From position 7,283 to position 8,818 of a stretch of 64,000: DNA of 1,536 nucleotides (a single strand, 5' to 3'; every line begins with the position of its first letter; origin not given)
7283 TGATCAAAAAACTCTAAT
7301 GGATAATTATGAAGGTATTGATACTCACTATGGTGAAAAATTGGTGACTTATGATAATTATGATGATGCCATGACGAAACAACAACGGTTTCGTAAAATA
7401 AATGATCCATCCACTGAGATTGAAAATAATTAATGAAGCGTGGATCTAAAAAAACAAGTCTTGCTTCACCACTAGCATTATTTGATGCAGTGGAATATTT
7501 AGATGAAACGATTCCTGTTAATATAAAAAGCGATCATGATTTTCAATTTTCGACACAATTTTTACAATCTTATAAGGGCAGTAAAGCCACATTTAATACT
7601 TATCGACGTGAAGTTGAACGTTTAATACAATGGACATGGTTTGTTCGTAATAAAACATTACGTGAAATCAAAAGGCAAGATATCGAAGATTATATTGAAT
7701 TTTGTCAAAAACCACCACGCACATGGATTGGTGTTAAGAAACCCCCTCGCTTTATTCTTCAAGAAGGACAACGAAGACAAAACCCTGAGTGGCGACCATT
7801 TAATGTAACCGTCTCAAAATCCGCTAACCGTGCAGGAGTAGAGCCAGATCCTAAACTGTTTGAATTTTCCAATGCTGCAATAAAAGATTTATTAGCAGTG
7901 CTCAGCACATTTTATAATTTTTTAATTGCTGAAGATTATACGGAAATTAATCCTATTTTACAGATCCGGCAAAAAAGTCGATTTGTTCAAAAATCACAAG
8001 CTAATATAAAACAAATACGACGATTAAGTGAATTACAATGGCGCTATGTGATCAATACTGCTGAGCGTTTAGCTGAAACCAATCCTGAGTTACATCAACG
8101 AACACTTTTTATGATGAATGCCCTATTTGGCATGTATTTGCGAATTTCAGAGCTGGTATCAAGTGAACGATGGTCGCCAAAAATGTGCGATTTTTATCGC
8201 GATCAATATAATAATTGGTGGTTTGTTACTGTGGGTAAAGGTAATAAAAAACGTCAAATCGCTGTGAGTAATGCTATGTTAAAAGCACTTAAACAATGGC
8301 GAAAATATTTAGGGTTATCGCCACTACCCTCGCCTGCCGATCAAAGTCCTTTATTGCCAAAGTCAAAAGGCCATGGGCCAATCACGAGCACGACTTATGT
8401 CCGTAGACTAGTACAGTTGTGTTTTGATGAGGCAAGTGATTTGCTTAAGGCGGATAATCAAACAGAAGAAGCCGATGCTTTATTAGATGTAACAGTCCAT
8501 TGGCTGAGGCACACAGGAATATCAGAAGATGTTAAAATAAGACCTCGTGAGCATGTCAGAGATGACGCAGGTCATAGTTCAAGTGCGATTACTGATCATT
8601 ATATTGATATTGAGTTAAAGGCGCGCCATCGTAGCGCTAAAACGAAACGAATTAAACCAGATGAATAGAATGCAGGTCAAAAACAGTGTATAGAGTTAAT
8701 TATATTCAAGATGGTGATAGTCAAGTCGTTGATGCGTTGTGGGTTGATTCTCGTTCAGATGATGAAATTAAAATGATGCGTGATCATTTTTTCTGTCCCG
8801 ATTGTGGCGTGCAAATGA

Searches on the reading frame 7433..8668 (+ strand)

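Call 44: search_protein_families(library=pfam, proteins=[window:7433-8668:+], max_evalue=0.001)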
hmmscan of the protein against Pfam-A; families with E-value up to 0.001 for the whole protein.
window:7433-8668:+ (411 aa): 3 families
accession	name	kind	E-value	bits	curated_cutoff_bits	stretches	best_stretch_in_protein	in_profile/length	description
PF00589.27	Phage_integrase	-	9.1e-08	32.5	27.1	1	212-393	10-168/172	Phage integrase family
PF02899.23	Phage_int_SAM_1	-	6.9e-06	26.7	22.3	0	42-93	6-57/83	Phage integrase, N-terminal SAM-like domain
PF13495.12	Phage_int_SAM_4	-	0.00056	20.7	27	1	42-92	7-54/85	Phage integrase, N-terminal SAM-like domain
